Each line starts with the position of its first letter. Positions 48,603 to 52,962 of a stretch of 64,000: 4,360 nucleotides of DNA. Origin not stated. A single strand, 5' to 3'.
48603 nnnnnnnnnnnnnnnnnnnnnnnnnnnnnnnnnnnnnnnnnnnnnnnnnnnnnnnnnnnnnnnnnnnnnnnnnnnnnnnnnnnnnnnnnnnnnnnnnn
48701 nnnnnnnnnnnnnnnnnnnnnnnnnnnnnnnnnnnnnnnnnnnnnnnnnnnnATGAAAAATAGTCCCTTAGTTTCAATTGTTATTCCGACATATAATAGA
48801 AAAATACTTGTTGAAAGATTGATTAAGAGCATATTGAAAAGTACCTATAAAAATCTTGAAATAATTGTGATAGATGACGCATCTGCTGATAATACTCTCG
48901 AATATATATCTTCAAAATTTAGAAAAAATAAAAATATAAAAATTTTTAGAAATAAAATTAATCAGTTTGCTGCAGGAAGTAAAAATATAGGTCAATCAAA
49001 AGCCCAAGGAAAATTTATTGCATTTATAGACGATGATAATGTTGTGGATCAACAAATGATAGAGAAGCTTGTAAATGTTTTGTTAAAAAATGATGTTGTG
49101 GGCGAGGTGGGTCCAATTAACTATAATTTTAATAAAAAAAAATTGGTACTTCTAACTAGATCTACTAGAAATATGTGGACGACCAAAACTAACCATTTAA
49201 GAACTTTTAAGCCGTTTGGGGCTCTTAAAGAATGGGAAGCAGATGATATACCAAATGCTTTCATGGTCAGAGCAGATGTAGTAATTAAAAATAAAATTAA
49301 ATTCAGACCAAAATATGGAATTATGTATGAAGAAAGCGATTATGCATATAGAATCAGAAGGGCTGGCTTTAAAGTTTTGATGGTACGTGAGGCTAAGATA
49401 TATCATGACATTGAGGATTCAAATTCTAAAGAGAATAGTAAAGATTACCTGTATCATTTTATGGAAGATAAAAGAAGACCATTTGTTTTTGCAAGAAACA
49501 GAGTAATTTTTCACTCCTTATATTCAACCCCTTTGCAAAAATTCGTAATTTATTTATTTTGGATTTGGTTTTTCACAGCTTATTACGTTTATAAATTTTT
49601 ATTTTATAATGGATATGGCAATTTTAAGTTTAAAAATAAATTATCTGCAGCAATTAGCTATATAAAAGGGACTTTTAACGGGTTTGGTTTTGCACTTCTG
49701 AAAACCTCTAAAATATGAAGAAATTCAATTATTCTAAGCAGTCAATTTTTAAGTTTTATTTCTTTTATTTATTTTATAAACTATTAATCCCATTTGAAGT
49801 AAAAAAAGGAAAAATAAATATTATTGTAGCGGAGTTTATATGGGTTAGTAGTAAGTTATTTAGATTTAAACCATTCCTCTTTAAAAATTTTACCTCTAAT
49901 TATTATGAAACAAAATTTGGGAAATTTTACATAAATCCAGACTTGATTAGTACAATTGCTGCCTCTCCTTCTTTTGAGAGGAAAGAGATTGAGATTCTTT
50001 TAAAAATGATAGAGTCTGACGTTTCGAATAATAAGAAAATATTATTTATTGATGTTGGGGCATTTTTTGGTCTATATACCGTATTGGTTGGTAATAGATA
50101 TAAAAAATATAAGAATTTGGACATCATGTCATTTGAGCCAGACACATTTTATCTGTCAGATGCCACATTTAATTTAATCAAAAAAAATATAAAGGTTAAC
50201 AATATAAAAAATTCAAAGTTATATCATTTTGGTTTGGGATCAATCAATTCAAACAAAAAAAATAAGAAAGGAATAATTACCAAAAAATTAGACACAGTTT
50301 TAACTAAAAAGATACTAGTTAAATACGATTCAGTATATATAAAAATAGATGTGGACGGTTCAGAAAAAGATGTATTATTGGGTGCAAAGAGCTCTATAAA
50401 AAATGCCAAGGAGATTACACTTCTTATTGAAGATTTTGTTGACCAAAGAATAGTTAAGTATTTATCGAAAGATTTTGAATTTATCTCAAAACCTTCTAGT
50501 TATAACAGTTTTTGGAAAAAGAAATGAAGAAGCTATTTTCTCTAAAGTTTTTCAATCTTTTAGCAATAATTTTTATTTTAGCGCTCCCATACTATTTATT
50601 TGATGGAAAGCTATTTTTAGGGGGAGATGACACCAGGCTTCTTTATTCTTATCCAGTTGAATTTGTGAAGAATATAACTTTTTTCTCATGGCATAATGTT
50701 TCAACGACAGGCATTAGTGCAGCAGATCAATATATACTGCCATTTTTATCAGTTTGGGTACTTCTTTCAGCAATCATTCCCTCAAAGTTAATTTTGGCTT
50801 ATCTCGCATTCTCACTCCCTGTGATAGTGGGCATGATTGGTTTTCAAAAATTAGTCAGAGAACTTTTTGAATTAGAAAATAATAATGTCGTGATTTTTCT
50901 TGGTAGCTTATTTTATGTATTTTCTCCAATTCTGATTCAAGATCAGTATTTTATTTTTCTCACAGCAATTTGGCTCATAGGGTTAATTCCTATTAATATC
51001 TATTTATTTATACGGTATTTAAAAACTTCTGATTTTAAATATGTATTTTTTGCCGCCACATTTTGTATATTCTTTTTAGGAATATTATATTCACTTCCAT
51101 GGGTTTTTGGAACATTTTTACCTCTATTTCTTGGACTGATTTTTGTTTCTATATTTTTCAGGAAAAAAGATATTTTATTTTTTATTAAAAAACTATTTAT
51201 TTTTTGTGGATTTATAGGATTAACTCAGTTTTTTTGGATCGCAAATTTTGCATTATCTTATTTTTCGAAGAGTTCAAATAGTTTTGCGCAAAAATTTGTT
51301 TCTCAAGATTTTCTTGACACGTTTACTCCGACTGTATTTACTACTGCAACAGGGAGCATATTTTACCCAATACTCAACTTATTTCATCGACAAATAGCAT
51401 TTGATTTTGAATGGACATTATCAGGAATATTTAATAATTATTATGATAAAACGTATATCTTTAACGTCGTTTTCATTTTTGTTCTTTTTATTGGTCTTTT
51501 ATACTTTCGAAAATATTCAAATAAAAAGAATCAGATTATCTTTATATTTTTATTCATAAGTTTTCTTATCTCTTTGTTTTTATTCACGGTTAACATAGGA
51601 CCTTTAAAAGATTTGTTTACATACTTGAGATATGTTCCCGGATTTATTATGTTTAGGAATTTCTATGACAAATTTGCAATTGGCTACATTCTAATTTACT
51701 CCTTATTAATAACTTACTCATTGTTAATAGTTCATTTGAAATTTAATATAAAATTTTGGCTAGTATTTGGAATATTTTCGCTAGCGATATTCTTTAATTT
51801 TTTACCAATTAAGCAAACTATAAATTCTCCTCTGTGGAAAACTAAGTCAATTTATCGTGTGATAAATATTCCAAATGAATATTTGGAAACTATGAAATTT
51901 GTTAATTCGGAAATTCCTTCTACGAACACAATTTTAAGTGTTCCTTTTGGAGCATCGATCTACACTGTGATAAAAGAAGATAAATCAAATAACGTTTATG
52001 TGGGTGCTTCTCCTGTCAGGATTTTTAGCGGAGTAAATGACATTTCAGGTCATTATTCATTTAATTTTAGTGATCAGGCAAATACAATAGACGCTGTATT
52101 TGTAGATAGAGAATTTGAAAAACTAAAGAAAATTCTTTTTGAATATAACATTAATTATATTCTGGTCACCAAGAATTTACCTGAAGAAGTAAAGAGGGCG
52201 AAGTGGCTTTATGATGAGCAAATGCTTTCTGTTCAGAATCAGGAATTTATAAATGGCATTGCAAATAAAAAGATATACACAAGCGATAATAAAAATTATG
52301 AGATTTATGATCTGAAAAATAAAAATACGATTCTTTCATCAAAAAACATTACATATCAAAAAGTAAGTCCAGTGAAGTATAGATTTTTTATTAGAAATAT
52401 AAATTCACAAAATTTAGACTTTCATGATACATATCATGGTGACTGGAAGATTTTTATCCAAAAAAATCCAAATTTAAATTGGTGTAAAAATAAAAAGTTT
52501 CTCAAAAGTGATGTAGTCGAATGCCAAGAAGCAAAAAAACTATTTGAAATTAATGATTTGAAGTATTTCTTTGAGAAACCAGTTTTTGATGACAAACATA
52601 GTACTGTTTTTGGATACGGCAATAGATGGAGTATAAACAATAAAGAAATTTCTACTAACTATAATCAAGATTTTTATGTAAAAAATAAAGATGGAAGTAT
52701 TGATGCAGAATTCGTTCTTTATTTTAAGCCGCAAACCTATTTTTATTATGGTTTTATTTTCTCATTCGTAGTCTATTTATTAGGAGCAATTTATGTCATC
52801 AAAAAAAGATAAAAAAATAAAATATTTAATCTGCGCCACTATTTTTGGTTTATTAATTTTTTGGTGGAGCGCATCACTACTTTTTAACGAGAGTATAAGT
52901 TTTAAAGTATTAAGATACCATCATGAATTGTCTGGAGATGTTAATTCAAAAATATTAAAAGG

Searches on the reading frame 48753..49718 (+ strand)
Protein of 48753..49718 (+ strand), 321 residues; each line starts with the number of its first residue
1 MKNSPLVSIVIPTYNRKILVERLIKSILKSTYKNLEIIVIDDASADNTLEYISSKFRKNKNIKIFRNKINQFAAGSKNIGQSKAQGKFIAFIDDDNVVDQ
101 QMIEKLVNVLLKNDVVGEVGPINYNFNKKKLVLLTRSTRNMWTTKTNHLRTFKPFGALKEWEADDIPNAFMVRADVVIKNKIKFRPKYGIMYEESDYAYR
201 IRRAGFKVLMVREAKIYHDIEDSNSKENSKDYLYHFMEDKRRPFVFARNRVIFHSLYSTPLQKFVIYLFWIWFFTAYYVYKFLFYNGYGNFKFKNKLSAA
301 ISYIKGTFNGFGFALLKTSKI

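Call 8: search_protein_families(library=pfam, proteins=[window:48753-49718:+], max_evalue=0.001)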
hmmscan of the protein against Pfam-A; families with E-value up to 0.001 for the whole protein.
window:48753-49718:+ (321 aa): 3 families
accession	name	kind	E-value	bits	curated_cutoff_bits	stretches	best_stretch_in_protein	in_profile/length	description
PF00535.33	Glycos_transf_2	-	4.9e-34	118.1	23.3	1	8-177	1-164/168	Glycosyl transferase family 2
PF13641.12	Glyco_tranf_2_3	-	4e-15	56.9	27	1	7-219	3-212/230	Glycosyltransferase like family 2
PF10111.15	Glyco_tranf_2_2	-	9.6e-12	45.4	27.3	1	8-110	1-106/276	Glycosyltransferase like family 2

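Call 10: search_protein_families(library=ncbifam, proteins=[window:48753-49718:+], max_evalue=0.001)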
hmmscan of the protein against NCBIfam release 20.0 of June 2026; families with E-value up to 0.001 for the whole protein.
window:48753-49718:+ (321 aa): 24 families
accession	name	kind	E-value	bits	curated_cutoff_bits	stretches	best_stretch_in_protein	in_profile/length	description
NF047683.1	TeichurnBiosyTuaG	equivalog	3.9e-24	85.6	400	1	2-116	3-117/252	teichuronic acid biosynthesis protein TuaG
NF050050.1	ProtGlycPglI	equivalog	7.7e-22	78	500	1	5-108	2-106/306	GalNAc(5)-diNAcBac-PP-undecaprenol beta-1,3-glucosyltransferase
NF041875.1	EPS_EpsD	equivalog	3.4e-21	76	370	1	7-223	1-211/325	exopolysaccharide biosynthesis glycosyltransferase EpsD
NF007482.0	PRK10073.1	equivalog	6.9e-21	74.6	423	1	1-115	2-115/334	glycosyltransferase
NF038299.1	EPS_HpsN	equivalog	1.9e-19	69.8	425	1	5-121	1-117/317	hormogonium polysaccharide biosynthesis glycosyltransferase HpsN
TIGR03937.1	PgaC_IcaA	equivalog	2.2e-19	69.7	422.3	1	2-119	42-159/407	poly-beta-1,6-N-acetyl-D-glucosamine synthase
NF053739.1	GlytfEpsEBac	equivalog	1.8e-18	66.5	450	1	5-120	1-117/265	glycosyltransferase EpsE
TIGR03965.1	mycofact_glyco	equivalog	3.3e-18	65.8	280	1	5-116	74-185/467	mycofactocin biosynthesis glycosyltransferase MftF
NF041394.1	GtaseAglG_Halo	equivalog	1.7e-17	63.7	440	1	7-130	3-127/304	glucosyl-dolichyl phosphate glucuronosyltransferase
NF007453.0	PRK10018.1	equivalog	1.1e-15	58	382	1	1-97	2-98/280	colanic acid biosynthesis glycosyltransferase WcaA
TIGR04017.1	WcaA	equivalog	1.2e-15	57.9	495.75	1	2-97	2-97/279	colanic acid biosynthesis glycosyltransferase WcaA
NF038302.1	EPS_HpsE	equivalog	4.2e-13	48.9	300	1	8-120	4-121/307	hormogonium polysaccharide biosynthesis glycosyltransferase HpsE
TIGR04283.1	glyco_like_mftF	equivalog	8.3e-12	45.2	182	1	7-142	1-127/221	TIGR04283 family arsenosugar biosynthesis glycosyltransferase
TIGR04440.1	glyco_TIGR04440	domain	9.1e-11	41.9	70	1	7-114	2-110/215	TIGR00180 family glycosyltransferase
TIGR03111.1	glyc2_xrt_Gpos1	hypoth_equivalog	2e-10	40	363.95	1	2-115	46-161/439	TIGR03111 family XrtG-associated glycosyltransferase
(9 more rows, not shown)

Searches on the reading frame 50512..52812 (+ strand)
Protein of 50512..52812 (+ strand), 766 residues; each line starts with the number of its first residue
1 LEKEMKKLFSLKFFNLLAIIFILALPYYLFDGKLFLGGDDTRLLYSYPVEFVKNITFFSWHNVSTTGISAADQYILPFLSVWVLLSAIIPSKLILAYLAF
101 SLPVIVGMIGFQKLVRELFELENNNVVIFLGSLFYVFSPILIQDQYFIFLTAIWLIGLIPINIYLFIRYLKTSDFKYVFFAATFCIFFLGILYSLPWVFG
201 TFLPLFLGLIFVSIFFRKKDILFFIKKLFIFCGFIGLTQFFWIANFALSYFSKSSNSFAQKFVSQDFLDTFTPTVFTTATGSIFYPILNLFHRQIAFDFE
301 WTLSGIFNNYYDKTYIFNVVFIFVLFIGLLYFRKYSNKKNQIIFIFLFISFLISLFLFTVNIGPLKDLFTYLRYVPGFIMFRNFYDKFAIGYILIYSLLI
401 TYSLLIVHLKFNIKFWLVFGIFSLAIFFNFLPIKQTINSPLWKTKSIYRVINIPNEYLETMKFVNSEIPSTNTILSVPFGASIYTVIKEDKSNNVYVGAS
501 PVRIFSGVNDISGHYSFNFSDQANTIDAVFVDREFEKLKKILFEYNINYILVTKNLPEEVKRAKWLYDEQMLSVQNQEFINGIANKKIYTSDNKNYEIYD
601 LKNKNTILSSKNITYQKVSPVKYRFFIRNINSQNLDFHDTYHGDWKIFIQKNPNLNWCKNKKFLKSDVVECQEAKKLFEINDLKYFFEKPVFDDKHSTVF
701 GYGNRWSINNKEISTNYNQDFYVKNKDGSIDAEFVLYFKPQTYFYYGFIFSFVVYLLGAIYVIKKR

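Call 8: search_protein_families(library=pfam, proteins=[window:50512-52812:+], max_evalue=0.001)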
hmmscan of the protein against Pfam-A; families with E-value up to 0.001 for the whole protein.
window:50512-52812:+ (766 aa): 0 families

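Call 15: search_protein_families(library=pfam, proteins=[window:50512-52812:+], max_evalue=5)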
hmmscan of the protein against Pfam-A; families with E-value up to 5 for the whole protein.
window:50512-52812:+ (766 aa): 0 families

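Call 55: search_solved_structures(query=window:50512-52812:+, max_evalue=1)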
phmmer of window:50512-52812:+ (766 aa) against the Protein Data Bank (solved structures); distinct sequences matched with E-value up to 1: 0.

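Call 89: search_protein_families(library=ncbifam, proteins=[window:50512-52812:+], max_evalue=0.01)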
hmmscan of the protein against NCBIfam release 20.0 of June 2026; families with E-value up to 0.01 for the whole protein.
window:50512-52812:+ (766 aa): 0 families
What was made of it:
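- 50512..56497 (+): Probable further GT-C-type proteins 50512-52812 (766 aa) and 54485-56497 (670 aa), with an unknown membrane protein (52793) and a methyltransferase (53742) between them. No Pfam, NCBIfam or PDB hit for 50512 (calls 8, 15, 55, 89).
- Tried and rejected: No hits (calls 8, 15, 55, 89).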
